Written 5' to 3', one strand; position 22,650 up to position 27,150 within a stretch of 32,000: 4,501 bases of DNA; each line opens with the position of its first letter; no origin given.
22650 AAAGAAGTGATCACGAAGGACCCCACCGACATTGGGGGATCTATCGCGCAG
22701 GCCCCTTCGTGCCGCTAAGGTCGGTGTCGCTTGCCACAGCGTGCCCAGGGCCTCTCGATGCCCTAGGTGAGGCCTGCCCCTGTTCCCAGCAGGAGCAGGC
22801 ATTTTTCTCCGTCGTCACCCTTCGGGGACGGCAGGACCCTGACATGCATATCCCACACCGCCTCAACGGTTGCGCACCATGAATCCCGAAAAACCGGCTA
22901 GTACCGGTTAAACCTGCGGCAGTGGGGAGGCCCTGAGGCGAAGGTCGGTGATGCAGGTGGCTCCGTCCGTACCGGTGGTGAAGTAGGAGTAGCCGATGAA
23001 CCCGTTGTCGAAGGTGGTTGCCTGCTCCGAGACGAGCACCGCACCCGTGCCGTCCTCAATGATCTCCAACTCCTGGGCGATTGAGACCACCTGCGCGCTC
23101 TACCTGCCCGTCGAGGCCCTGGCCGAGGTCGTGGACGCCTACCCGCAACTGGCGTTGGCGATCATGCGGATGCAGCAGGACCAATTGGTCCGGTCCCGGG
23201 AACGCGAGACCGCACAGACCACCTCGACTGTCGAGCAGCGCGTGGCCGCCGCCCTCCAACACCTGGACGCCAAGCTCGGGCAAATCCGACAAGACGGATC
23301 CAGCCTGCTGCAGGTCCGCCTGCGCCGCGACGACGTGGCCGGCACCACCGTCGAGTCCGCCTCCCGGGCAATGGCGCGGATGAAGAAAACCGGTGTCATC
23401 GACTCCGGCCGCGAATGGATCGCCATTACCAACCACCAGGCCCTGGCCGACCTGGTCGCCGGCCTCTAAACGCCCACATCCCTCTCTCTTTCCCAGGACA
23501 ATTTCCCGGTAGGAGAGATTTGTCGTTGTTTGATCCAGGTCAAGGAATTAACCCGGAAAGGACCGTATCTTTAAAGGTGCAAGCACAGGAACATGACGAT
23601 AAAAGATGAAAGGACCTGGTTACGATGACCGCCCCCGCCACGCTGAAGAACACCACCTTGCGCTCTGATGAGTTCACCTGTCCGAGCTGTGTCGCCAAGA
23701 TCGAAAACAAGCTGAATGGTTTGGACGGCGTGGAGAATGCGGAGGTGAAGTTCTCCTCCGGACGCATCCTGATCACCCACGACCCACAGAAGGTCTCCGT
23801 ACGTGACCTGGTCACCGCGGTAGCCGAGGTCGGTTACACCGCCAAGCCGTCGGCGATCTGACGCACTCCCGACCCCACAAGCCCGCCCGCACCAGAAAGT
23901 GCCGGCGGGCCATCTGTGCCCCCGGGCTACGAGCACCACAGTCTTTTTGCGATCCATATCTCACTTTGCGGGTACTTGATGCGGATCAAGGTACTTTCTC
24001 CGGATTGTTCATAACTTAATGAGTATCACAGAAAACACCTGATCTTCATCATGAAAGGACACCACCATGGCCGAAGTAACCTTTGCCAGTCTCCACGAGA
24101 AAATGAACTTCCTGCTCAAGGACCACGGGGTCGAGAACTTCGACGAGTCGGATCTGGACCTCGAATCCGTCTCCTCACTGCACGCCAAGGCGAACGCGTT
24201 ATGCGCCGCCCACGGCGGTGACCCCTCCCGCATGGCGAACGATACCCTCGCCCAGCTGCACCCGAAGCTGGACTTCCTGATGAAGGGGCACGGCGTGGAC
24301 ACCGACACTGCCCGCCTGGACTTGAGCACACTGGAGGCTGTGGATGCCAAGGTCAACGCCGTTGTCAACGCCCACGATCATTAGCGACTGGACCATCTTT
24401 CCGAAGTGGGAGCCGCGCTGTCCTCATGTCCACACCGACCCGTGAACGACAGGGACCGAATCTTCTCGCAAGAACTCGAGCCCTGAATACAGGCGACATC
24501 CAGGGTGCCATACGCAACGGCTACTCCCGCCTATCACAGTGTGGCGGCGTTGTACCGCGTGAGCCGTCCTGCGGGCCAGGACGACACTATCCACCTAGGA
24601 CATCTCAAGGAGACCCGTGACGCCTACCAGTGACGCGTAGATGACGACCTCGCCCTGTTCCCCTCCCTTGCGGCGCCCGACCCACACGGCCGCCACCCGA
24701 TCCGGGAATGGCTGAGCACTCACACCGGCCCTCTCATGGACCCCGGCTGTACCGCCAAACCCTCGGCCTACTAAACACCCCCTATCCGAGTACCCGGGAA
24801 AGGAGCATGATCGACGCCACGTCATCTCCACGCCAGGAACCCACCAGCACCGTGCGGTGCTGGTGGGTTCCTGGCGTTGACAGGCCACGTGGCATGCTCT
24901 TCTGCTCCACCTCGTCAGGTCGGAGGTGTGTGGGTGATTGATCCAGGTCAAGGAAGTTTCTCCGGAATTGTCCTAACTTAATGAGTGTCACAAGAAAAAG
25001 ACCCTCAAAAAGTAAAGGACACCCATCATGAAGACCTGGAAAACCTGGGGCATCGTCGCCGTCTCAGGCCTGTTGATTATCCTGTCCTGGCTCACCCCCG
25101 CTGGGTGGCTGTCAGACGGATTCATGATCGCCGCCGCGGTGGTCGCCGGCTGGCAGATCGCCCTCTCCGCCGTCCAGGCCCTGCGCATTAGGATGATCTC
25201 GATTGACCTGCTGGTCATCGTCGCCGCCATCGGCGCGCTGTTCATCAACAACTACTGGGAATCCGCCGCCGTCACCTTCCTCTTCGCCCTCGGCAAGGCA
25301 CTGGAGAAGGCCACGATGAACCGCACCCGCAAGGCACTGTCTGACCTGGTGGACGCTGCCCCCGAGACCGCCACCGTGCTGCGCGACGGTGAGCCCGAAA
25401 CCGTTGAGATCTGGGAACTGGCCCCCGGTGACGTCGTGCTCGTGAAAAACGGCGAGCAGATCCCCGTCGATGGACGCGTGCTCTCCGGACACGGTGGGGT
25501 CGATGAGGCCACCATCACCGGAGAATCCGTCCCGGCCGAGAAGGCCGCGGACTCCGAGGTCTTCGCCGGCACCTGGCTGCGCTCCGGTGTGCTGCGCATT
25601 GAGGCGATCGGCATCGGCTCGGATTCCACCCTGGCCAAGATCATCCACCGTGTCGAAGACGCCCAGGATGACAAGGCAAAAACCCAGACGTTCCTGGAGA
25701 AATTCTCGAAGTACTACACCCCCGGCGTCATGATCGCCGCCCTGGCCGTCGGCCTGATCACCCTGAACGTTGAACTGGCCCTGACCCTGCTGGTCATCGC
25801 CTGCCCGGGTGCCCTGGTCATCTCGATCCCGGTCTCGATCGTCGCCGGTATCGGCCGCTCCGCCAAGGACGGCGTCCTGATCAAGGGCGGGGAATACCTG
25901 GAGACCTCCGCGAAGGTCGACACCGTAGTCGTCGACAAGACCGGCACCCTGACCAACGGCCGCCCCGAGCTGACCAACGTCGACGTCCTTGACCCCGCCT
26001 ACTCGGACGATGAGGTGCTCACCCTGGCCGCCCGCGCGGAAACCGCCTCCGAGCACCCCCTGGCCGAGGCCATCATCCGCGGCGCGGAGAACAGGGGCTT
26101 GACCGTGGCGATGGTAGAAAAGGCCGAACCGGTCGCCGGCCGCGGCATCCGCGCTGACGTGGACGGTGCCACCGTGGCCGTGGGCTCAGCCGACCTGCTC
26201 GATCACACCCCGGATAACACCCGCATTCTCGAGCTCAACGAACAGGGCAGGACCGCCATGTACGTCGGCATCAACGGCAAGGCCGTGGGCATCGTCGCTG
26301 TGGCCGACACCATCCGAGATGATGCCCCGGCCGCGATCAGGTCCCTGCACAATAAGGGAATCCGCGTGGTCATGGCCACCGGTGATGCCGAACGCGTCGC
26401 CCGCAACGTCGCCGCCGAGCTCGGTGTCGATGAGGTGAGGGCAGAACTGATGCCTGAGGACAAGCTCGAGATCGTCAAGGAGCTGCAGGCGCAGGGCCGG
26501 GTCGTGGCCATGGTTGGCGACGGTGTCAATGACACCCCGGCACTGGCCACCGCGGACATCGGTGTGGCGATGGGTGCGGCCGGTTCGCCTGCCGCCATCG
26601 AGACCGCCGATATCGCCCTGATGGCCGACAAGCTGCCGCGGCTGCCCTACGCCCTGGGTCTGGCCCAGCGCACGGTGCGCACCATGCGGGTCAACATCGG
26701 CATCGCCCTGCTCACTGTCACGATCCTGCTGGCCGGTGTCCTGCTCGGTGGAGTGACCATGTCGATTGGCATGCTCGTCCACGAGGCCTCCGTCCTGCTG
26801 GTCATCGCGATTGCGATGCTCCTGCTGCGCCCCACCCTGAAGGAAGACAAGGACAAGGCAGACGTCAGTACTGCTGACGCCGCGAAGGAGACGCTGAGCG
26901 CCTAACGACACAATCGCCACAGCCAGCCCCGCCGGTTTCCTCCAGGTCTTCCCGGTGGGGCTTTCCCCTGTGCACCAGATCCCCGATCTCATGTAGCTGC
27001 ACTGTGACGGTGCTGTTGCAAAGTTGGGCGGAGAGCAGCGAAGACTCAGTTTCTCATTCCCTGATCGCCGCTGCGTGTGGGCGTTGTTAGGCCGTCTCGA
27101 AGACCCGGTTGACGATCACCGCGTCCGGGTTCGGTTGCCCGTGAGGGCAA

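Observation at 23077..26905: Candidate FNR-type (Crp/Fnr-family) controlled metal-efflux module: three class-II promoters with identical geometry plus a decapitated cognate regulator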

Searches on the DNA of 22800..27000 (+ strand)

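Call 6: search_dna_similar(query=window:22800-27000:+, collection=plasmids, mode=near, max_rows=25)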
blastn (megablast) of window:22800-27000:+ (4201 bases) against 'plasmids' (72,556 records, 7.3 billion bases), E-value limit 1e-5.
Records with a match: 3; places in all: 3; records where one place covers at least 80% of the query: 2.
Best place of each record, by identity: 95-99% 1; 90-95% 1; 80-90% 1.
By first word of the organism name: Corynebacterium 3.
By predicted mobility (MOB-suite, as given by PLSDB): mobilizable 3.
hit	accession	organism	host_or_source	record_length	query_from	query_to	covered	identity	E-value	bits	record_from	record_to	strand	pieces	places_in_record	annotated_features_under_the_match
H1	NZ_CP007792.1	Corynebacterium marinum DSM 44953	coastal sediment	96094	1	4172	99%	94.3%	0e+0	6462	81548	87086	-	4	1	heavy metal translocating P-type ATPase | Crp/Fnr family transcriptional regulator | CueP family metal-binding protein | hypothetical protein (x2) | heavy-metal-associated domain-containing protein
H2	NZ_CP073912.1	Corynebacterium glutamicum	cell culture,Jiangsu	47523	420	4201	89%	96.4%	0e+0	6132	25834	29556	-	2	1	heavy metal translocating P-type ATPase | hypothetical protein | heavy-metal-associated domain-containing protein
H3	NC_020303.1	Corynebacterium halotolerans YIM 70093 = DSM 44683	-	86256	4064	4192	3%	85.5%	1e-27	134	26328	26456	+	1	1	none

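Call 8: get_annotated_region(hit=H1, flank=6000)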
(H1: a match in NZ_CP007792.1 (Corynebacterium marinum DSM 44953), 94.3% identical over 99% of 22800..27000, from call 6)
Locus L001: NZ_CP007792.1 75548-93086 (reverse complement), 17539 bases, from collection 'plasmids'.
description: Corynebacterium marinum DSM 44953 plasmid pCmarinum1, complete sequence
organism: Corynebacterium marinum DSM 44953 (NCBI taxid 1224162)
taxonomy: Bacteria; Actinomycetota; Actinomycetes; Mycobacteriales; Corynebacteriaceae; Corynebacterium; Corynebacterium marinum; Corynebacterium marinum DSM 44953
host: -; source: coastal sediment; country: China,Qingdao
typing (MOB-suite, as given by PLSDB): mobilizable; replicon rep_cluster_1240; relaxase MOBF
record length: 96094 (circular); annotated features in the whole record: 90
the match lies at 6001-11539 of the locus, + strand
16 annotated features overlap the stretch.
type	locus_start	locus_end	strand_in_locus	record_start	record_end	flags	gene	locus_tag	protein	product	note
CDS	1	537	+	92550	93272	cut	-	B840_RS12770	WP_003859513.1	VIT family protein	-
CDS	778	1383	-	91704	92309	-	-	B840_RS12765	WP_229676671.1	class I SAM-dependent methyltransferase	-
CDS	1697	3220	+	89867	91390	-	-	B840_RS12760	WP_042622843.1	molybdopterin-dependent oxidoreductase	-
CDS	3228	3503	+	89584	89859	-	-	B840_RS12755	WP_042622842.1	hypothetical protein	-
CDS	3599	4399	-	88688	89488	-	-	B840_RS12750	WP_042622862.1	hypothetical protein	-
CDS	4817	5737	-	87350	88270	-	-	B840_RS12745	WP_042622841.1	NADP-dependent oxidoreductase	-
CDS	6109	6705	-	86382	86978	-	-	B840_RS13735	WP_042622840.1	CueP family metal-binding protein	-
CDS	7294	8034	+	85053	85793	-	-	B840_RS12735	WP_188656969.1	Crp/Fnr family transcriptional regulator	GO:0006355 - regulation of DNA-templated transcription [Evidence IEA]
CDS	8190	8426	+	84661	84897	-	-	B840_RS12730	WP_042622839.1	heavy-metal-associated domain-containing protein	-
CDS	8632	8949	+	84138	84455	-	-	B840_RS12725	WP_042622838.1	hypothetical protein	-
CDS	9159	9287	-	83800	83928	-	-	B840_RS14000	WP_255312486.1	hypothetical protein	-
CDS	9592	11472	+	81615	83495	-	-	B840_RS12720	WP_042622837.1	heavy metal translocating P-type ATPase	-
CDS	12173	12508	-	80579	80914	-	-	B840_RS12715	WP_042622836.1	transposase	GO:0006313 - DNA transposition [Evidence IEA]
CDS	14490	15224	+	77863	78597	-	istB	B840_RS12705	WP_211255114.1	IS21-like element helper ATPase IstB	-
CDS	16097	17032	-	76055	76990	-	-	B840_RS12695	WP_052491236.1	replication protein RepA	-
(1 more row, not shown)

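Call 9: get_annotated_region(hit=H2, flank=5000)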
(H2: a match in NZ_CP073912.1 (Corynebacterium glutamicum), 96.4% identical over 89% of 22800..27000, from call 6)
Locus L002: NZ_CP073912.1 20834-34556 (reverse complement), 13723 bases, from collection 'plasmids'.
description: Corynebacterium glutamicum strain CGMCC1.15647 plasmid unnamed1, complete sequence
organism: Corynebacterium glutamicum (NCBI taxid 1718)
taxonomy: Bacteria; Actinomycetota; Actinomycetes; Mycobacteriales; Corynebacteriaceae; Corynebacterium; Corynebacterium glutamicum
host: -; source: cell culture,Jiangsu; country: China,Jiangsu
typing (MOB-suite, as given by PLSDB): mobilizable; relaxase MOBF
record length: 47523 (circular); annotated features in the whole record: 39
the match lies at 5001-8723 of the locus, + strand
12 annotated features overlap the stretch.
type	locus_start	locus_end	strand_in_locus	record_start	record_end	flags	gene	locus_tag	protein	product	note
CDS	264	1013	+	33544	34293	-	-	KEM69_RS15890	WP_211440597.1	M23 family metallopeptidase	GO:0006508 - proteolysis [Evidence IEA]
CDS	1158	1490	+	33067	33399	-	-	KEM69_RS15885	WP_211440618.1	metalloregulator ArsR/SmtB family transcription factor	GO:0006355 - regulation of DNA-templated transcription [Evidence IEA]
CDS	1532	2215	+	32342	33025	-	-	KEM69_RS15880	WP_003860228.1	thioredoxin domain-containing protein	-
CDS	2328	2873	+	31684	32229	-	-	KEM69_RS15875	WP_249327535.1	vitamin K epoxide reductase family protein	-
CDS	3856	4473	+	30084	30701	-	-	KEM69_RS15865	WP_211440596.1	recombinase family protein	GO:0006310 - DNA recombination [Evidence IEA]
CDS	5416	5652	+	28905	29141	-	-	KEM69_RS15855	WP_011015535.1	heavy-metal-associated domain-containing protein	-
CDS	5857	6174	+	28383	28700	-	-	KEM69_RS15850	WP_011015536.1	hypothetical protein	-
CDS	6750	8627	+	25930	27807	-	-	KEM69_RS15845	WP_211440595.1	heavy metal translocating P-type ATPase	-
CDS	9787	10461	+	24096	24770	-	-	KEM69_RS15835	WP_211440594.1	AAA family ATPase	-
CDS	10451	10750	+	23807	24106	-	-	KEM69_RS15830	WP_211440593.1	hypothetical protein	-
CDS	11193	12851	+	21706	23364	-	-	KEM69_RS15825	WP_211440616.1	replication initiation protein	-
CDS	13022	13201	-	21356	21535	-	-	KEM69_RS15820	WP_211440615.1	type ISP restriction/modification enzyme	-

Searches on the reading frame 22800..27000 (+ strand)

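Call 17: find_related_loci(query=A1, collection=genome_contigs, flank=8000)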
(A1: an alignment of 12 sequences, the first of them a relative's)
Query A1 (224 aa) in genome_contigs; peptide patterns used: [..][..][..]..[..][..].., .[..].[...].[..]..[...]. (x = any residue, [..] = any of these).
89 stretches matched a pattern; 31 encode a relative of the query (tblastn E <= 1e-3); 31 distinct loci.
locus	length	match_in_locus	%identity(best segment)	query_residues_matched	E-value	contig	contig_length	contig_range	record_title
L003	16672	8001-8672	99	1-224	9e-145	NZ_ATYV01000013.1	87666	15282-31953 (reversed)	Corynebacterium sputi DSM 45148 YWUDRAFT_scaffold_11.12_C, whole genome shotgun sequence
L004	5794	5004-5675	97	1-224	7e-144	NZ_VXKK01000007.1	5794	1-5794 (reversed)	Corynebacterium flavescens strain CCUG 28791T contig_0000007, whole genome shotgun sequence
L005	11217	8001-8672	96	1-224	1e-141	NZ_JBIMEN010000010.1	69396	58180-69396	Corynebacterium sp. L4757 Scaffold10_1, whole genome shotgun sequence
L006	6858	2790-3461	96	1-224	4e-142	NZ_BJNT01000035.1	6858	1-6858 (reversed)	Corynebacterium variabile strain NBRC 15286 sequence35, whole genome shotgun sequence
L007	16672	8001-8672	96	1-224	3e-141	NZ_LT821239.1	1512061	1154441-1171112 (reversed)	Corynebacterium pacaense strain Marseille-P2417, whole genome shotgun sequence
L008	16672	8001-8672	95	1-224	1e-140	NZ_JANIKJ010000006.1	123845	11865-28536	Corynebacterium kozikiae strain 76QC2CO 27359_Isolate76_6, whole genome shotgun sequence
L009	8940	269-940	96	1-224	3e-140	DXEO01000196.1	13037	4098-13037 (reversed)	MAG TPA_asm: Candidatus Corynebacterium faecipullorum isolate 913 CHK66__C352714_L13037_SAMEA104467258, whole genome sho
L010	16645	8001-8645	95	1-215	3e-135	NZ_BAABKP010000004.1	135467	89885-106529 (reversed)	Rothia endophytica strain JCM 18541 sequence04, whole genome shotgun sequence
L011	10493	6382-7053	94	1-224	2e-131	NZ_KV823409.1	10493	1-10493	Corynebacterium sp. HMSC04H06 Scaffold16, whole genome shotgun sequence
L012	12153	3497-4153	71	3-221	8e-107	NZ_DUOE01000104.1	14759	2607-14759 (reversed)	MAG: Corynebacterium sp. isolate AS08sgBPME_147 132057_AS08, whole genome shotgun sequence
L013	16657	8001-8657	71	3-221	2e-106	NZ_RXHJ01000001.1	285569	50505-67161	Corynebacterium hylobatis strain YIM 101343 Scaffold1_1, whole genome shotgun sequence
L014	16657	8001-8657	71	3-221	2e-106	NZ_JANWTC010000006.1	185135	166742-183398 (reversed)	Corynebacterium lemuris strain YIM 101645 contig_6_length_185135_cov_269.813750, whole genome shotgun sequence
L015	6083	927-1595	68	1-223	5e-105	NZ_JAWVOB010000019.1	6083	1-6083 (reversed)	Corynebacterium callunae strain TATVAM-FAB64 19, whole genome shotgun sequence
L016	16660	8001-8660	70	1-220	2e-104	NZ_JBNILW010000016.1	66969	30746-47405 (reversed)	Corynebacterium halotolerans strain 29 NODE_16_length_66969_cov_26.370486, whole genome shotgun sequence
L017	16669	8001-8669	69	1-223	1e-104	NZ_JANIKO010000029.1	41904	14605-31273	Corynebacterium phoceense strain 70QC2O2 234874_70QC2O2_29, whole genome shotgun sequence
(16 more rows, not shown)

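Call 43: search_protein_families(library=pfam, proteins=[L001:3599-4399:-, L001:1697-3220:+, L001:3228-3503:+, L001:6109-6705:-], max_evalue=0.001)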
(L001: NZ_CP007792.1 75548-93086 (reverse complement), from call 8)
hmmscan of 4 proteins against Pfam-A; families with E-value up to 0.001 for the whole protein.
L001:3599-4399:- (266 aa): 1 family
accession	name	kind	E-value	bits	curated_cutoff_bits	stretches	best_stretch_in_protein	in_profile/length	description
PF02535.28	Zip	-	3.6e-09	36.7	35.1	1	12-262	12-322/323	ZIP Zinc transporter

L001:1697-3220:+ (507 aa): 2 families
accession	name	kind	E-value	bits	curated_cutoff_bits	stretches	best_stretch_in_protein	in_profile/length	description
PF00174.25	Oxidored_molyb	-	3.2e-27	95.6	24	1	337-482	9-162/169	Oxidoreductase molybdopterin binding domain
PF01292.26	Ni_hydr_CYTB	-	1.7e-16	61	30.1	1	7-226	2-166/179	Prokaryotic cytochrome b561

L001:3228-3503:+ (91 aa): 0 families

L001:6109-6705:- (198 aa): 1 family
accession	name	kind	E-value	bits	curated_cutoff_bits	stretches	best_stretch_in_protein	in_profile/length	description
PF21172.3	CueP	-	2.8e-49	166.8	27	1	44-189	2-138/138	Periplasmic copper-binding protein CueP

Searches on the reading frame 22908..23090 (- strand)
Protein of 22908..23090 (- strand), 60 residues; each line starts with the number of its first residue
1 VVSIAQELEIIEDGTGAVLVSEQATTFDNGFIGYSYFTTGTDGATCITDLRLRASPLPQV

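Call 5: search_protein_families(library=pfam, proteins=[window:22908-23090:-], max_evalue=0.01)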
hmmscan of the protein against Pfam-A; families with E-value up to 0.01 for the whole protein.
window:22908-23090:- (60 aa): 1 family
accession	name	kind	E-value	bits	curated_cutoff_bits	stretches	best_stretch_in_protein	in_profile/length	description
PF21172.3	CueP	-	1.4e-06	28.5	27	1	11-34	78-101/138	Periplasmic copper-binding protein CueP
